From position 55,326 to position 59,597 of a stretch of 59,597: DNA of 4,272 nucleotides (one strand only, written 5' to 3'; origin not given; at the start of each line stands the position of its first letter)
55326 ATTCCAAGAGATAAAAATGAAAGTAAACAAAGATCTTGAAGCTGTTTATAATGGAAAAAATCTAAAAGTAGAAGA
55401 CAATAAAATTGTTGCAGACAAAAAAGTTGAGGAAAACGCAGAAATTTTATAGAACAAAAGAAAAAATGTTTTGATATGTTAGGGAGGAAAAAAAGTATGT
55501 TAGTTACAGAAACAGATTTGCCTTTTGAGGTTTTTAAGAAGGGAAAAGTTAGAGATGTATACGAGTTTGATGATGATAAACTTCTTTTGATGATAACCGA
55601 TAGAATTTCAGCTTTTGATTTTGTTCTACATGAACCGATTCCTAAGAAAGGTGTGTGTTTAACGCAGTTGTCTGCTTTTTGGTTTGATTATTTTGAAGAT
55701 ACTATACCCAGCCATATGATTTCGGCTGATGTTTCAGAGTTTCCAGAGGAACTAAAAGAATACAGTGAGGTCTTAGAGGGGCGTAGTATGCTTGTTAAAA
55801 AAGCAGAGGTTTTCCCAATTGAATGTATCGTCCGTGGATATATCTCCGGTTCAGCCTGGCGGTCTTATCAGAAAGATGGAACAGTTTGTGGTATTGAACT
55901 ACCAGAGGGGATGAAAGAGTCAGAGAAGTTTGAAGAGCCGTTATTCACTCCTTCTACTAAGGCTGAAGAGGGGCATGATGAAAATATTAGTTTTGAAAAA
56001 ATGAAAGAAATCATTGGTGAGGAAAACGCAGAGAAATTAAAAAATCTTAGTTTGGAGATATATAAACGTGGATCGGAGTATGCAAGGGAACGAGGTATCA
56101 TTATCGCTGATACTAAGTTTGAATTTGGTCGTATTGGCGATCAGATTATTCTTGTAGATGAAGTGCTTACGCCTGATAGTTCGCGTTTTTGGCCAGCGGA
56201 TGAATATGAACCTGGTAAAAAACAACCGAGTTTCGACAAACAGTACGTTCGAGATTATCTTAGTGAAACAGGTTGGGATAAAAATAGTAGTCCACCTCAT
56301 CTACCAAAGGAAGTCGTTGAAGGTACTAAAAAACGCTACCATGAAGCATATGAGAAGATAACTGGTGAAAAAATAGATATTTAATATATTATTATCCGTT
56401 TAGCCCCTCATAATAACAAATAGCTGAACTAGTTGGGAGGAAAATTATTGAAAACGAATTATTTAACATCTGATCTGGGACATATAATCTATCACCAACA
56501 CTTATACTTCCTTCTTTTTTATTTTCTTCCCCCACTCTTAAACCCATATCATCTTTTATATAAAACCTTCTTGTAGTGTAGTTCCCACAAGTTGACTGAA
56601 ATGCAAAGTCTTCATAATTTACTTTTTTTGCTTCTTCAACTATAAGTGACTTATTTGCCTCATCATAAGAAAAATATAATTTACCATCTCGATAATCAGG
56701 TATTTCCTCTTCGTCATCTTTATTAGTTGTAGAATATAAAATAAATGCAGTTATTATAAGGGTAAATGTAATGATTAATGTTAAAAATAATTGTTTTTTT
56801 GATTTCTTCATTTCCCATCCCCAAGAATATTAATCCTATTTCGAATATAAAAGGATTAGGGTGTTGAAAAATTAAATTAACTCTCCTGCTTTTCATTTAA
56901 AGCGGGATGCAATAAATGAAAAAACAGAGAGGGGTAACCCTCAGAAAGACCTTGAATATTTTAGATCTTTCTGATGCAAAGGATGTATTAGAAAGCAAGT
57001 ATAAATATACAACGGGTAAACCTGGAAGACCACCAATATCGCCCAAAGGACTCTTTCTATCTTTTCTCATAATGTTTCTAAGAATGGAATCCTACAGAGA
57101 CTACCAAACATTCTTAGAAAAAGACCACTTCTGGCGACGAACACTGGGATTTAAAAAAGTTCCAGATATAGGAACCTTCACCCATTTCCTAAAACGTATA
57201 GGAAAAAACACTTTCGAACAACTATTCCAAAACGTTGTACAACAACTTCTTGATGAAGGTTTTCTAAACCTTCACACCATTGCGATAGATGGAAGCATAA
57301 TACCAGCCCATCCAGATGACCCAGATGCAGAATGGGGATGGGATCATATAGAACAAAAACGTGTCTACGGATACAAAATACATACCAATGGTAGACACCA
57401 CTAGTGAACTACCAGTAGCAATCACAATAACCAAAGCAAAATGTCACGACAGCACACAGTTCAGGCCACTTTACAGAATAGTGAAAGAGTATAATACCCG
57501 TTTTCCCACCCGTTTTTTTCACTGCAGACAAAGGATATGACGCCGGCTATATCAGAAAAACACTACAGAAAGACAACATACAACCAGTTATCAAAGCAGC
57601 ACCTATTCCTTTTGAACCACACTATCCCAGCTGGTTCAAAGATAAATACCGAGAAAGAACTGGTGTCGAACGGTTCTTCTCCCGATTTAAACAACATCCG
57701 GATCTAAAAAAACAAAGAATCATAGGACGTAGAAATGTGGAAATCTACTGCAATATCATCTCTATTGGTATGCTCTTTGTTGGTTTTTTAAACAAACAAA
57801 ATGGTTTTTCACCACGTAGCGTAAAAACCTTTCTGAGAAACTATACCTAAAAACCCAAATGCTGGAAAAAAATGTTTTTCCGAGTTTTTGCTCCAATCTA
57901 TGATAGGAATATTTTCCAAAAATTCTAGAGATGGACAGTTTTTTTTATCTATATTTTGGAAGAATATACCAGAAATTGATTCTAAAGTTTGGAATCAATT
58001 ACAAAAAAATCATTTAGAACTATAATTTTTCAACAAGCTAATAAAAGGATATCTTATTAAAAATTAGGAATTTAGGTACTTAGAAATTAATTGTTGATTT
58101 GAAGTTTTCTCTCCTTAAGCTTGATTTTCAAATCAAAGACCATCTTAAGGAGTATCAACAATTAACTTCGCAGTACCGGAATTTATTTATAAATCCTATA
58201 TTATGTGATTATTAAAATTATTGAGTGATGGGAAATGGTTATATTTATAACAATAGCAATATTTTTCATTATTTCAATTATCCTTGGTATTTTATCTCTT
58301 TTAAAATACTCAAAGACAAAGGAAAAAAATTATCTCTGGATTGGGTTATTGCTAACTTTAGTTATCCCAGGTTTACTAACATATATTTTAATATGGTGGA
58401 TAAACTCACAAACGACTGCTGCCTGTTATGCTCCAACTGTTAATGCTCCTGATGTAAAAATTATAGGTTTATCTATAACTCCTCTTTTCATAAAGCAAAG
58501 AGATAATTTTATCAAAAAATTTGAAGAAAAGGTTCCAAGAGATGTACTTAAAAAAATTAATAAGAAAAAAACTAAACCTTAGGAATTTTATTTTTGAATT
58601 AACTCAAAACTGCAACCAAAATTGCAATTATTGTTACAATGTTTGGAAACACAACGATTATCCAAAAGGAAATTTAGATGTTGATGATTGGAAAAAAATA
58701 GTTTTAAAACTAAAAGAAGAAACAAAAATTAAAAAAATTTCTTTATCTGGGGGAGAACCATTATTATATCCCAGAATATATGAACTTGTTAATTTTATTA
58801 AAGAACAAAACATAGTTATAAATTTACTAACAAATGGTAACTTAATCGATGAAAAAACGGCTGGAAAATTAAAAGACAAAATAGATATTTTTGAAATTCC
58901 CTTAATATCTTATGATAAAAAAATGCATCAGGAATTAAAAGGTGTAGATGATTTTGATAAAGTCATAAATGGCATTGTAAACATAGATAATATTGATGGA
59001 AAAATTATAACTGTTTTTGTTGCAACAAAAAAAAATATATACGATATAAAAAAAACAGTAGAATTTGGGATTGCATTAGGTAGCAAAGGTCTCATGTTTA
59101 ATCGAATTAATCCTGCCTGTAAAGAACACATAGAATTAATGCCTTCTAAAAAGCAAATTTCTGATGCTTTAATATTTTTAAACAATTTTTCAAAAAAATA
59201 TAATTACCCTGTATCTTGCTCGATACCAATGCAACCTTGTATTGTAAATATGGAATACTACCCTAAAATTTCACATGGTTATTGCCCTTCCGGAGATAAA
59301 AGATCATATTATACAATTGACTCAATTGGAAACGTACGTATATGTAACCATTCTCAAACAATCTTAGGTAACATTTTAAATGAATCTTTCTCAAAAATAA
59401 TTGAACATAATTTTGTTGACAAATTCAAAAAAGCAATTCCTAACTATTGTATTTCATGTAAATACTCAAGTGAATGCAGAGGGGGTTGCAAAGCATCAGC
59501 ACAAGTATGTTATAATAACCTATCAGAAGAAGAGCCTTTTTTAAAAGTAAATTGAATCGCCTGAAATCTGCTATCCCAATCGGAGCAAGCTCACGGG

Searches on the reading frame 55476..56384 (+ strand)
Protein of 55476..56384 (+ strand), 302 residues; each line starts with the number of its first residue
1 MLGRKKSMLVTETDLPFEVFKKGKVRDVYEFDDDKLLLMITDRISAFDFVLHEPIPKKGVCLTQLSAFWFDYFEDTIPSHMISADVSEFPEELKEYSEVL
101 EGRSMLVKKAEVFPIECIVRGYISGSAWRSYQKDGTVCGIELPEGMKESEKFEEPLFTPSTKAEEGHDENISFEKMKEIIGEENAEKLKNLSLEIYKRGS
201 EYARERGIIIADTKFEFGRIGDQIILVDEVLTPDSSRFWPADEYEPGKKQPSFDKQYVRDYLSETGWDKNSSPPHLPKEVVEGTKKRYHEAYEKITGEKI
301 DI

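Call 68: search_protein_families(library=pfam, proteins=[window:55476-56384:+])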
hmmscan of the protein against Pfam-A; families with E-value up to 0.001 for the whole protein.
window:55476-56384:+ (302 aa): 1 family
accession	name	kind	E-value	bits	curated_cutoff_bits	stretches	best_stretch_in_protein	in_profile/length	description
PF01259.24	SAICAR_synt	-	1.1e-82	277.7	20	1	21-271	3-230/233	SAICAR synthetase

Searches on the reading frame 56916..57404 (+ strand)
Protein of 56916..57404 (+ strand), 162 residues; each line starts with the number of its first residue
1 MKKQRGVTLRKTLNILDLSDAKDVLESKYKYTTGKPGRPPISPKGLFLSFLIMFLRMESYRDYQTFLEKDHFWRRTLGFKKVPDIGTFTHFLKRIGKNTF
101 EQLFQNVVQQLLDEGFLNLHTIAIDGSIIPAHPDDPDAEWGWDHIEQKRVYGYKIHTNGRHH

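Call 68: search_protein_families(library=pfam, proteins=[window:56916-57404:+])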
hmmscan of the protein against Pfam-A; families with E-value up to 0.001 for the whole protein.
window:56916-57404:+ (162 aa): 1 family
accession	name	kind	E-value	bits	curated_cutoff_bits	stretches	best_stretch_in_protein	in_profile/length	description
PF05598.16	DUF772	-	2.6e-10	40.6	23.1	1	37-107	1-74/74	Transposase domain (DUF772)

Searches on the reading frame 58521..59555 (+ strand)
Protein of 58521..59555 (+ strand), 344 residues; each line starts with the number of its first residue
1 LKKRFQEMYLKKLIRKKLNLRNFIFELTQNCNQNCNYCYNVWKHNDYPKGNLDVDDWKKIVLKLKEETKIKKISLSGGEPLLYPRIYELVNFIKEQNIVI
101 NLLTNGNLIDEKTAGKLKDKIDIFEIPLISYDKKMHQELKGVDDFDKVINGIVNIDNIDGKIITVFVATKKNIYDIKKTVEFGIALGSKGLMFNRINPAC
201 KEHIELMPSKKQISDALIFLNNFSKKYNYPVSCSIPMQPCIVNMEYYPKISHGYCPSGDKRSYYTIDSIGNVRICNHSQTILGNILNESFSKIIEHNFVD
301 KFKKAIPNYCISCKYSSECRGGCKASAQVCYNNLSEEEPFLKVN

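Call 68: search_protein_families(library=pfam, proteins=[window:58521-59555:+])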
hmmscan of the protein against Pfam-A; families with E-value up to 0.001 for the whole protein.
window:58521-59555:+ (344 aa): 3 families
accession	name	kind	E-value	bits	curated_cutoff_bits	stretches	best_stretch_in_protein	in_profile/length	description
PF04055.27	Radical_SAM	-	1.1e-22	81.4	29.5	1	26-182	2-165/166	Radical SAM superfamily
PF13353.11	Fer4_12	-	6.2e-09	36.7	22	1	28-115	12-100/137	4Fe-4S single cluster domain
PF13186.11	SPASM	-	0.00012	22.7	21.5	1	261-313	5-66/67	Iron-sulfur cluster-binding domain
